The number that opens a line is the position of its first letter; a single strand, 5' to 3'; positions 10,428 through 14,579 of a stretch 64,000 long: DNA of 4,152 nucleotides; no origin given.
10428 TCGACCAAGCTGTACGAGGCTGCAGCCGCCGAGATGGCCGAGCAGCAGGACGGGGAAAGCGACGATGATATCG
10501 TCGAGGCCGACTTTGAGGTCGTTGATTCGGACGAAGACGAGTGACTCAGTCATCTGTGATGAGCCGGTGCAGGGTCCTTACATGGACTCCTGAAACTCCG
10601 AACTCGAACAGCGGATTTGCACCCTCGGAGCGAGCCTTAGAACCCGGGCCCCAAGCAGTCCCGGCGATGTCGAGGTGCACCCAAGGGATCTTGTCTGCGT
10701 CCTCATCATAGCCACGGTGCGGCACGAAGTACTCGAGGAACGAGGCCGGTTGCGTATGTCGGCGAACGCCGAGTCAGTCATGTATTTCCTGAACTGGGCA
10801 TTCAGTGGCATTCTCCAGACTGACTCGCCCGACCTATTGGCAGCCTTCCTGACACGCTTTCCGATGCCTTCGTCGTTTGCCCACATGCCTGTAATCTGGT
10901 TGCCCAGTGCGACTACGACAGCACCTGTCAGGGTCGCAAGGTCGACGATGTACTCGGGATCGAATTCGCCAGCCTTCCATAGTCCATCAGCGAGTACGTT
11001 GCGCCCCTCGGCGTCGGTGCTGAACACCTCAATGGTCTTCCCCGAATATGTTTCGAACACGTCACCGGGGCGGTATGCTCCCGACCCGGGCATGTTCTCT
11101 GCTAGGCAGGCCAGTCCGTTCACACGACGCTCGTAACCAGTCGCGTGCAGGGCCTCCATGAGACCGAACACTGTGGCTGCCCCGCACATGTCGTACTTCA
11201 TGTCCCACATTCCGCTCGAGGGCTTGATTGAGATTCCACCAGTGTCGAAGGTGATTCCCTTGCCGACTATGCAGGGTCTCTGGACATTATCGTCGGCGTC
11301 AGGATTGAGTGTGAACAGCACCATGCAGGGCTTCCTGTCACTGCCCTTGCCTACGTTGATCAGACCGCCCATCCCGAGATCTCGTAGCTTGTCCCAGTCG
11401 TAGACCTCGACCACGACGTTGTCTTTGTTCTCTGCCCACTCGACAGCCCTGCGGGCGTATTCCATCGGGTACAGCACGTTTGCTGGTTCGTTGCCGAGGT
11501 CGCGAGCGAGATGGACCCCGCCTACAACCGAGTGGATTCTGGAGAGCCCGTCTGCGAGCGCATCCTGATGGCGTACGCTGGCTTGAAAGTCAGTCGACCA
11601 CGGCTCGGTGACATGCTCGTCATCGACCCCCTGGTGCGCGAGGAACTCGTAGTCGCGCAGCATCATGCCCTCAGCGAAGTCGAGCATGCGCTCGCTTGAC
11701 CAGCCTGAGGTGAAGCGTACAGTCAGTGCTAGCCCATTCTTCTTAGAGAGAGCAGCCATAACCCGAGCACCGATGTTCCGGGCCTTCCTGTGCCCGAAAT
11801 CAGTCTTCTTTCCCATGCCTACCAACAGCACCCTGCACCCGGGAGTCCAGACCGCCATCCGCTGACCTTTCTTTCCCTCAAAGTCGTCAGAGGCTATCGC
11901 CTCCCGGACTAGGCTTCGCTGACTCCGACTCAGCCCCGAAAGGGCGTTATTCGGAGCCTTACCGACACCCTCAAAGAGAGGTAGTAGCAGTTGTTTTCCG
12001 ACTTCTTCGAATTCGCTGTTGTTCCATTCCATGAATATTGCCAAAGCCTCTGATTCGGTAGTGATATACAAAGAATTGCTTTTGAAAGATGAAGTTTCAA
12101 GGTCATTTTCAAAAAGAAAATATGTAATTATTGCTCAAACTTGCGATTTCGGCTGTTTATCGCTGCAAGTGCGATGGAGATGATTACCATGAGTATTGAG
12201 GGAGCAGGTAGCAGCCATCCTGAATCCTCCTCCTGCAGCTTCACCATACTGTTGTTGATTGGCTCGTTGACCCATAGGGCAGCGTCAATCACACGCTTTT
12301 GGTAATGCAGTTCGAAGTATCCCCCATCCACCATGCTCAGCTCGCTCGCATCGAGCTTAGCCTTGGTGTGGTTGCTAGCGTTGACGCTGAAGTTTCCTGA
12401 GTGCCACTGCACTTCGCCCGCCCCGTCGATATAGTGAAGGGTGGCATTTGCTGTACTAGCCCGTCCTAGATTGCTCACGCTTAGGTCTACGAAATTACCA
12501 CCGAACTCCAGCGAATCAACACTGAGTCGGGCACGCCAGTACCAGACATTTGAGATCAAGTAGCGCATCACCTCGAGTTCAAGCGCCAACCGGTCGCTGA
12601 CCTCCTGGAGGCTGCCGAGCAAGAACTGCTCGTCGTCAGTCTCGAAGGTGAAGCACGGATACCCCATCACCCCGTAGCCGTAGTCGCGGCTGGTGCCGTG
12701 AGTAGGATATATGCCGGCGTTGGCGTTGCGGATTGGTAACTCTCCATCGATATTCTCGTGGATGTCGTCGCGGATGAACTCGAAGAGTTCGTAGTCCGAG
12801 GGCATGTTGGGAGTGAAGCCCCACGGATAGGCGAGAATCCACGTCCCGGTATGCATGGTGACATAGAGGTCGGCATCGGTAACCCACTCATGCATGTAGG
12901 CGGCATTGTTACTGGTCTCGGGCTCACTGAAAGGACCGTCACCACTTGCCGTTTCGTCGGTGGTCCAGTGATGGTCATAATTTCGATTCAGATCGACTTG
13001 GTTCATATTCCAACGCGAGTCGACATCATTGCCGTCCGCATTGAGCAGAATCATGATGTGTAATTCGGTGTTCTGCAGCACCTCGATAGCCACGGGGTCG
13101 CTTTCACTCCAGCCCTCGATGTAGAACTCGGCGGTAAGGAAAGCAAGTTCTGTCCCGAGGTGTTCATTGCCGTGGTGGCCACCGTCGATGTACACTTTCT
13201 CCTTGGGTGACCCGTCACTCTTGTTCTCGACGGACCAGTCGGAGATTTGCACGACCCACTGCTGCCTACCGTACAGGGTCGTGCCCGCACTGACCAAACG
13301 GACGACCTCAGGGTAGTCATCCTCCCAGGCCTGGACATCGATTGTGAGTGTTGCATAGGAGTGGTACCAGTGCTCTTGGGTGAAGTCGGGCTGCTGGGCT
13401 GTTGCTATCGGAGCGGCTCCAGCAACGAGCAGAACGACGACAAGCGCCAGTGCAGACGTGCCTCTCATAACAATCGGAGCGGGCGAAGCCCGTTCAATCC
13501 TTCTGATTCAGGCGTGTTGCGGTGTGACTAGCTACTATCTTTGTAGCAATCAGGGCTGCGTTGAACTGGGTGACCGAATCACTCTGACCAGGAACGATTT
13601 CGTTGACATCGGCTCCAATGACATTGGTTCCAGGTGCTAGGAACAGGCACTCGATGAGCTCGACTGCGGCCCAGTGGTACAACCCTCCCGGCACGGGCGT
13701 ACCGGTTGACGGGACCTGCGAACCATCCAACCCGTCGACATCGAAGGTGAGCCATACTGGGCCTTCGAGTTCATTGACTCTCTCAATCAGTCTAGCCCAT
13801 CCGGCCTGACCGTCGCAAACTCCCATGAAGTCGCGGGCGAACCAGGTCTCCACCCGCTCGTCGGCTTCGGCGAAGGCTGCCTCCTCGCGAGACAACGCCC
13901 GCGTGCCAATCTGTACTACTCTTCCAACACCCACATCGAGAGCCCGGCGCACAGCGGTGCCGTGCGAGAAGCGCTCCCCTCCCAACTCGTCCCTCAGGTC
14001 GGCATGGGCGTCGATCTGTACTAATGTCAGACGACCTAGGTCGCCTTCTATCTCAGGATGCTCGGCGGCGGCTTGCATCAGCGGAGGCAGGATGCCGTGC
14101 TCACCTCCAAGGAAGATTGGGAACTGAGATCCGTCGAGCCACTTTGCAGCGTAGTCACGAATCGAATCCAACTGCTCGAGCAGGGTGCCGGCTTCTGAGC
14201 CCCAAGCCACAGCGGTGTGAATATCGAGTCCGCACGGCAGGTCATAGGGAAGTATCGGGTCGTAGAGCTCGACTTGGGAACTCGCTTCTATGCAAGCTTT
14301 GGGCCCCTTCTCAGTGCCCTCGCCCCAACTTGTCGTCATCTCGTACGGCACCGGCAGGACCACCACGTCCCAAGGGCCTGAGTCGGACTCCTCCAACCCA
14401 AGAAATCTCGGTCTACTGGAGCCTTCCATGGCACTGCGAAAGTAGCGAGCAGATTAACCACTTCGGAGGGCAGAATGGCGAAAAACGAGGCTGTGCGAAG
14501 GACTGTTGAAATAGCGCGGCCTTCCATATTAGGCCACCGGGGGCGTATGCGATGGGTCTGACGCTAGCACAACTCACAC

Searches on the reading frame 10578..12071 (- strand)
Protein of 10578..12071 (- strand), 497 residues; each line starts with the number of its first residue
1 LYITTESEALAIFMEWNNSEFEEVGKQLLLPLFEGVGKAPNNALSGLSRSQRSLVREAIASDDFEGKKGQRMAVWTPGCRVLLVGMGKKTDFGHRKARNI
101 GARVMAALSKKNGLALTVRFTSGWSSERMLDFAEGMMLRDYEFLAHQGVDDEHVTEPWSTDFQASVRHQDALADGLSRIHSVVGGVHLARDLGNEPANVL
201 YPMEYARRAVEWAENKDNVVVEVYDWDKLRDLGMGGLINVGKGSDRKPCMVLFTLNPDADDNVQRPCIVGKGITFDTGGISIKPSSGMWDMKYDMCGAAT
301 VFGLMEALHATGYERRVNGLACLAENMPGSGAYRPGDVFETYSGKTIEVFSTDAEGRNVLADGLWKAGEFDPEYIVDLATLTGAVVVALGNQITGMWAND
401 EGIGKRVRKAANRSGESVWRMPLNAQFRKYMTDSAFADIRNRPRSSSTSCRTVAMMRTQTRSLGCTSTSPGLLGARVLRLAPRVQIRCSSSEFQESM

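Call 41: search_protein_families(library=pfam, proteins=[window:10578-12071:-], max_evalue=0.00001)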
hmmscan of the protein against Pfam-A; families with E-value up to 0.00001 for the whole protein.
window:10578-12071:- (497 aa): 2 families
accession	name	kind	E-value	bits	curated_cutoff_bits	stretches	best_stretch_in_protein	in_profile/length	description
PF00883.26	Peptidase_M17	-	1.1e-92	311.1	25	1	188-454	2-267/310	Cytosol aminopeptidase family, catalytic domain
PF02789.23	Peptidase_M17_N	-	3.3e-11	43.7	23.4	1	31-144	3-123/129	Cytosol aminopeptidase family, N-terminal domain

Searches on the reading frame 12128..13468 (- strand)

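Call 41: search_protein_families(library=pfam, proteins=[window:12128-13468:-], max_evalue=0.00001)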
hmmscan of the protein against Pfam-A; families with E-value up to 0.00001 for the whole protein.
window:12128-13468:- (446 aa): 1 family
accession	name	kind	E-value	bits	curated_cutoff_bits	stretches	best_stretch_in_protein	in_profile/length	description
PF00246.29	Peptidase_M14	-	4e-40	138.7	21.6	1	46-283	6-270/286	Zinc carboxypeptidase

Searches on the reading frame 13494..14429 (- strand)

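Call 41: search_protein_families(library=pfam, proteins=[window:13494-14429:-], max_evalue=0.00001)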
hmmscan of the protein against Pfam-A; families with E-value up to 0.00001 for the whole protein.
window:13494-14429:- (311 aa): 1 family
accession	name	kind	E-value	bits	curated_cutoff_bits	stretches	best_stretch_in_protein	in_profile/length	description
PF00491.26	Arginase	-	5.3e-50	170.9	22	1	21-298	2-277/280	Arginase family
